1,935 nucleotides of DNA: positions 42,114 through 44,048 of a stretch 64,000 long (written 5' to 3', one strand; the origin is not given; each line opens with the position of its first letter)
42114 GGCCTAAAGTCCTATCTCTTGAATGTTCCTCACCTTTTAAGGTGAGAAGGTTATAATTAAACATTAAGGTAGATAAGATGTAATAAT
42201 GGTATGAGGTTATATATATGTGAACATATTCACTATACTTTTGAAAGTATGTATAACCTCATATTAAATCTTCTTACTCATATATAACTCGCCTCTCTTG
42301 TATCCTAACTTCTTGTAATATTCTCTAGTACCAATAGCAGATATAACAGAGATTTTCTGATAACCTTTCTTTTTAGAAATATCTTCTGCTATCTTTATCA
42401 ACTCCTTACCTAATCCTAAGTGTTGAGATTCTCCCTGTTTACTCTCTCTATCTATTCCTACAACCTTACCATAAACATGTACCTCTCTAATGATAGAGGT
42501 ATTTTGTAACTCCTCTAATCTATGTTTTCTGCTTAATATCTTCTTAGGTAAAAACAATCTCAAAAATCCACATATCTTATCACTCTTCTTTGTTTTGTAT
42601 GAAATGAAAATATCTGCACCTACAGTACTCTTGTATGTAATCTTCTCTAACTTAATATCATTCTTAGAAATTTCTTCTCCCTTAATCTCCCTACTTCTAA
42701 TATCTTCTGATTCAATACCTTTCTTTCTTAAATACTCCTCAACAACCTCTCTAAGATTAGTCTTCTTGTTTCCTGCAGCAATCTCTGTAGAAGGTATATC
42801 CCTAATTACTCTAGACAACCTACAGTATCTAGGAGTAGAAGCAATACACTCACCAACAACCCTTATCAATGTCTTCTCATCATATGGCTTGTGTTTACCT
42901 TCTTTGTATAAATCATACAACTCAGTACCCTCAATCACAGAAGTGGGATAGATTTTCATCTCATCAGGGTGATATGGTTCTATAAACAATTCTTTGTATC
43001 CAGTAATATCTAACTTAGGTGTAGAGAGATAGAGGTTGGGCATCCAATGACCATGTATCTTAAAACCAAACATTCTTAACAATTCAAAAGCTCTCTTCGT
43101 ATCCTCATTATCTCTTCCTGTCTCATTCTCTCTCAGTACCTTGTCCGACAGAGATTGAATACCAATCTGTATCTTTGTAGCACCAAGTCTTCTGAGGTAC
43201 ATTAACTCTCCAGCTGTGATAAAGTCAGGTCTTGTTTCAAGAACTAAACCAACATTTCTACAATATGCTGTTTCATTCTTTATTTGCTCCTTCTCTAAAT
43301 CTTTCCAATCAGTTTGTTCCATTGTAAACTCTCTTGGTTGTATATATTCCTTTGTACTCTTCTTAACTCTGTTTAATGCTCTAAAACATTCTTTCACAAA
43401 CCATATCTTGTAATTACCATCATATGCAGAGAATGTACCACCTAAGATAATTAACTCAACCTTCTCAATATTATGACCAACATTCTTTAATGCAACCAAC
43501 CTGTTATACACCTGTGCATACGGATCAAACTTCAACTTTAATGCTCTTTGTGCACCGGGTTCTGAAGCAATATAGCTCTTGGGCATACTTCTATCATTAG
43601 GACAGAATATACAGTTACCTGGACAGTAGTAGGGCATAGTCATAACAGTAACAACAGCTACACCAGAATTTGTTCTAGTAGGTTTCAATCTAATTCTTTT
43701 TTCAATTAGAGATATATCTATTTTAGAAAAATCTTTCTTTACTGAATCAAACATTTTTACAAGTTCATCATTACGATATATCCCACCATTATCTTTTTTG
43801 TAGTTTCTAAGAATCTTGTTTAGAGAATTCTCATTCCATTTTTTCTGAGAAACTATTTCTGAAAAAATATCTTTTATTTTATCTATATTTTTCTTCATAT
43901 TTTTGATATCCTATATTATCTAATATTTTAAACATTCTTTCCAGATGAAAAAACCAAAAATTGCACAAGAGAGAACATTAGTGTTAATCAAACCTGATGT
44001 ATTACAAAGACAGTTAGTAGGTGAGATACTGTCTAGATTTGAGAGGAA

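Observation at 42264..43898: Bacterial Elp3 homolog encoded together with MnmA suggests an archaeal/eukaryotic-style wobble-uridine pathway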

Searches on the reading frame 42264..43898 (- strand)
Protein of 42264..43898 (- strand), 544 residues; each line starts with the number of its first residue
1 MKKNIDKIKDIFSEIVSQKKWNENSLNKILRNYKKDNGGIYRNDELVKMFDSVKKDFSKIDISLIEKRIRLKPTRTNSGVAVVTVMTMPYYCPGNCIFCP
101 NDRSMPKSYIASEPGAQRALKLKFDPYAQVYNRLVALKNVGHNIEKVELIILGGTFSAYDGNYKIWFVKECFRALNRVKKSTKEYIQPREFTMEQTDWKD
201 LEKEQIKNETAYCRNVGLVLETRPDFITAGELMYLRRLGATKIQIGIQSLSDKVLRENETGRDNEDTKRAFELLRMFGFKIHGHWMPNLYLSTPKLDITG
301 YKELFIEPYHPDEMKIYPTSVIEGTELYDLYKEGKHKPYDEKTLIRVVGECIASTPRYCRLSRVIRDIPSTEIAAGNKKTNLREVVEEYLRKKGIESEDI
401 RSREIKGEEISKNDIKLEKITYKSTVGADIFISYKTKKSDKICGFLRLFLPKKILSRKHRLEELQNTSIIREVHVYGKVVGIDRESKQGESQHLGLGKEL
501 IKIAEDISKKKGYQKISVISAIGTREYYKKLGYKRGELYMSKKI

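Call 4: search_protein_families(library=pfam, proteins=[window:42264-43898:-], max_evalue=0.01)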
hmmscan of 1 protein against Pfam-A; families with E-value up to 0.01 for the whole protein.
window:42264-43898:- (544 aa): 5 families
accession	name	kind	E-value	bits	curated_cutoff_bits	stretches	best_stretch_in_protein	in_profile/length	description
PF16199.10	Radical_SAM_C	-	2.9e-20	72.6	31.9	1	311-391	1-84/85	Radical_SAM C-terminal domain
PF04055.27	Radical_SAM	-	6.4e-12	46.4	29.5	1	90-280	5-142/166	Radical SAM superfamily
PF13673.13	Acetyltransf_10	-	0.00013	22.4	23.6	1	490-535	62-109/128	Acetyltransferase (GNAT) domain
PF00583.31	Acetyltransf_1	-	0.0022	18.7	20.7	1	488-533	68-116/116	Acetyltransferase (GNAT) family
PF13508.13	Acetyltransf_7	-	0.0043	17.8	27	0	491-534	40-83/84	Acetyltransferase (GNAT) domain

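Call 5: search_protein_families(library=ncbifam, proteins=[window:42264-43898:-], max_evalue=0.01)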
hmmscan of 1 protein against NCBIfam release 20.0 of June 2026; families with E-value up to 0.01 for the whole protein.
window:42264-43898:- (544 aa): 12 families
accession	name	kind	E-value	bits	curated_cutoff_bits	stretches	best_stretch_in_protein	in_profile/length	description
TIGR01211.1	ELP3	subfamily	6.5e-147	490.2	350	1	13-544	4-522/522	tRNA uridine(34) 5-carboxymethylaminomethyl modification radical SAM/GNAT enzyme Elp3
TIGR01212.1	TIGR01212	equivalog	3.3e-14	52.7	180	1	178-394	73-293/302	tRNA modification radical SAM protein MnmL/YtqA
NF006067.1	PRK08208.1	equivalog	1.1e-06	27.9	380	1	212-329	121-237/427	STM4012 family radical SAM protein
TIGR03994.1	rSAM_HemZ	equivalog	2e-06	27.2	321.4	1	222-280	180-238/401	coproporphyrinogen dehydrogenase HemZ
TIGR00539.1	hemN_rel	equivalog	7.7e-06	25.2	205.4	1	204-280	75-151/361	radical SAM family heme chaperone HemW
TIGR04013.1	B12_SAM_MJ_1487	hypoth_equivalog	2e-05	23.6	251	1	221-281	246-307/382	TIGR04013 family B12-binding domain/radical SAM domain-containing protein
NF006060.0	PRK08207.1-3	equivalog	3.1e-05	23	653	1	222-345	248-371/477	coproporphyrinogen III oxidase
NF004567.0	PRK05904.1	equivalog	0.00052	19.3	355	1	214-278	88-152/353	coproporphyrinogen III oxidase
TIGR04014.1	B12_SAM_MJ_0865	equivalog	0.00066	18.6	360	1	222-330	251-357/434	methyl-coenzyme M reductase glutamine C-methyltransferase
TIGR02026.1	BchE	equivalog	0.0043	16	481.35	0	190-330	249-386/497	magnesium-protoporphyrin IX monomethyl ester anaerobic oxidative cyclase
TIGR00538.1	hemN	equivalog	0.0053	15.6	324.95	0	192-280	117-202/454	oxygen-independent coproporphyrinogen III oxidase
NF005133.0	PRK06582.1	equivalog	0.007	15.4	597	0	207-335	89-215/390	coproporphyrinogen III oxidase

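Call 6: search_solved_structures(query=window:42264-43898:-, show_alignments=3)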
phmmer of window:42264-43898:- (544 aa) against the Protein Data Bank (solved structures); distinct sequences matched with E-value up to 0.001: 9.
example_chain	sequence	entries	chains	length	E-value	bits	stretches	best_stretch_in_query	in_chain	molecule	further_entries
6ia8_A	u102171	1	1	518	9.5e-104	351.3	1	59-543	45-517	Histone acetyltransferase, ELP3 family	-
6iaz_A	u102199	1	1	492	1.7e-103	350.5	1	66-543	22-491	Histone acetyltransferase, ELP3 family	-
6iad_A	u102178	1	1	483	2.2e-103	350.1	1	68-543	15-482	Histone acetyltransferase, ELP3 family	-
5l7j_A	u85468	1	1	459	3.5e-89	303.3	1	72-542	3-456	ELP3 family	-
6qk7_C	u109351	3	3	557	4.9e-84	286.3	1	22-544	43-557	Elongator complex protein 3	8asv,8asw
8ptx_C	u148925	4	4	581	8.3e-83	282.3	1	10-542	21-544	Elongator complex protein 3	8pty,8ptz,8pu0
8avg_C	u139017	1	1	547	1.1e-82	281.9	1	10-542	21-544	Elongator complex protein 3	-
6ia6_A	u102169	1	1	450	5.9e-81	276.1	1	72-542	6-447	ELP3 family, ELP3 family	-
5l7l_A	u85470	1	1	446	8.5e-81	275.6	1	72-542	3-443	ELP3 family, ELP3 family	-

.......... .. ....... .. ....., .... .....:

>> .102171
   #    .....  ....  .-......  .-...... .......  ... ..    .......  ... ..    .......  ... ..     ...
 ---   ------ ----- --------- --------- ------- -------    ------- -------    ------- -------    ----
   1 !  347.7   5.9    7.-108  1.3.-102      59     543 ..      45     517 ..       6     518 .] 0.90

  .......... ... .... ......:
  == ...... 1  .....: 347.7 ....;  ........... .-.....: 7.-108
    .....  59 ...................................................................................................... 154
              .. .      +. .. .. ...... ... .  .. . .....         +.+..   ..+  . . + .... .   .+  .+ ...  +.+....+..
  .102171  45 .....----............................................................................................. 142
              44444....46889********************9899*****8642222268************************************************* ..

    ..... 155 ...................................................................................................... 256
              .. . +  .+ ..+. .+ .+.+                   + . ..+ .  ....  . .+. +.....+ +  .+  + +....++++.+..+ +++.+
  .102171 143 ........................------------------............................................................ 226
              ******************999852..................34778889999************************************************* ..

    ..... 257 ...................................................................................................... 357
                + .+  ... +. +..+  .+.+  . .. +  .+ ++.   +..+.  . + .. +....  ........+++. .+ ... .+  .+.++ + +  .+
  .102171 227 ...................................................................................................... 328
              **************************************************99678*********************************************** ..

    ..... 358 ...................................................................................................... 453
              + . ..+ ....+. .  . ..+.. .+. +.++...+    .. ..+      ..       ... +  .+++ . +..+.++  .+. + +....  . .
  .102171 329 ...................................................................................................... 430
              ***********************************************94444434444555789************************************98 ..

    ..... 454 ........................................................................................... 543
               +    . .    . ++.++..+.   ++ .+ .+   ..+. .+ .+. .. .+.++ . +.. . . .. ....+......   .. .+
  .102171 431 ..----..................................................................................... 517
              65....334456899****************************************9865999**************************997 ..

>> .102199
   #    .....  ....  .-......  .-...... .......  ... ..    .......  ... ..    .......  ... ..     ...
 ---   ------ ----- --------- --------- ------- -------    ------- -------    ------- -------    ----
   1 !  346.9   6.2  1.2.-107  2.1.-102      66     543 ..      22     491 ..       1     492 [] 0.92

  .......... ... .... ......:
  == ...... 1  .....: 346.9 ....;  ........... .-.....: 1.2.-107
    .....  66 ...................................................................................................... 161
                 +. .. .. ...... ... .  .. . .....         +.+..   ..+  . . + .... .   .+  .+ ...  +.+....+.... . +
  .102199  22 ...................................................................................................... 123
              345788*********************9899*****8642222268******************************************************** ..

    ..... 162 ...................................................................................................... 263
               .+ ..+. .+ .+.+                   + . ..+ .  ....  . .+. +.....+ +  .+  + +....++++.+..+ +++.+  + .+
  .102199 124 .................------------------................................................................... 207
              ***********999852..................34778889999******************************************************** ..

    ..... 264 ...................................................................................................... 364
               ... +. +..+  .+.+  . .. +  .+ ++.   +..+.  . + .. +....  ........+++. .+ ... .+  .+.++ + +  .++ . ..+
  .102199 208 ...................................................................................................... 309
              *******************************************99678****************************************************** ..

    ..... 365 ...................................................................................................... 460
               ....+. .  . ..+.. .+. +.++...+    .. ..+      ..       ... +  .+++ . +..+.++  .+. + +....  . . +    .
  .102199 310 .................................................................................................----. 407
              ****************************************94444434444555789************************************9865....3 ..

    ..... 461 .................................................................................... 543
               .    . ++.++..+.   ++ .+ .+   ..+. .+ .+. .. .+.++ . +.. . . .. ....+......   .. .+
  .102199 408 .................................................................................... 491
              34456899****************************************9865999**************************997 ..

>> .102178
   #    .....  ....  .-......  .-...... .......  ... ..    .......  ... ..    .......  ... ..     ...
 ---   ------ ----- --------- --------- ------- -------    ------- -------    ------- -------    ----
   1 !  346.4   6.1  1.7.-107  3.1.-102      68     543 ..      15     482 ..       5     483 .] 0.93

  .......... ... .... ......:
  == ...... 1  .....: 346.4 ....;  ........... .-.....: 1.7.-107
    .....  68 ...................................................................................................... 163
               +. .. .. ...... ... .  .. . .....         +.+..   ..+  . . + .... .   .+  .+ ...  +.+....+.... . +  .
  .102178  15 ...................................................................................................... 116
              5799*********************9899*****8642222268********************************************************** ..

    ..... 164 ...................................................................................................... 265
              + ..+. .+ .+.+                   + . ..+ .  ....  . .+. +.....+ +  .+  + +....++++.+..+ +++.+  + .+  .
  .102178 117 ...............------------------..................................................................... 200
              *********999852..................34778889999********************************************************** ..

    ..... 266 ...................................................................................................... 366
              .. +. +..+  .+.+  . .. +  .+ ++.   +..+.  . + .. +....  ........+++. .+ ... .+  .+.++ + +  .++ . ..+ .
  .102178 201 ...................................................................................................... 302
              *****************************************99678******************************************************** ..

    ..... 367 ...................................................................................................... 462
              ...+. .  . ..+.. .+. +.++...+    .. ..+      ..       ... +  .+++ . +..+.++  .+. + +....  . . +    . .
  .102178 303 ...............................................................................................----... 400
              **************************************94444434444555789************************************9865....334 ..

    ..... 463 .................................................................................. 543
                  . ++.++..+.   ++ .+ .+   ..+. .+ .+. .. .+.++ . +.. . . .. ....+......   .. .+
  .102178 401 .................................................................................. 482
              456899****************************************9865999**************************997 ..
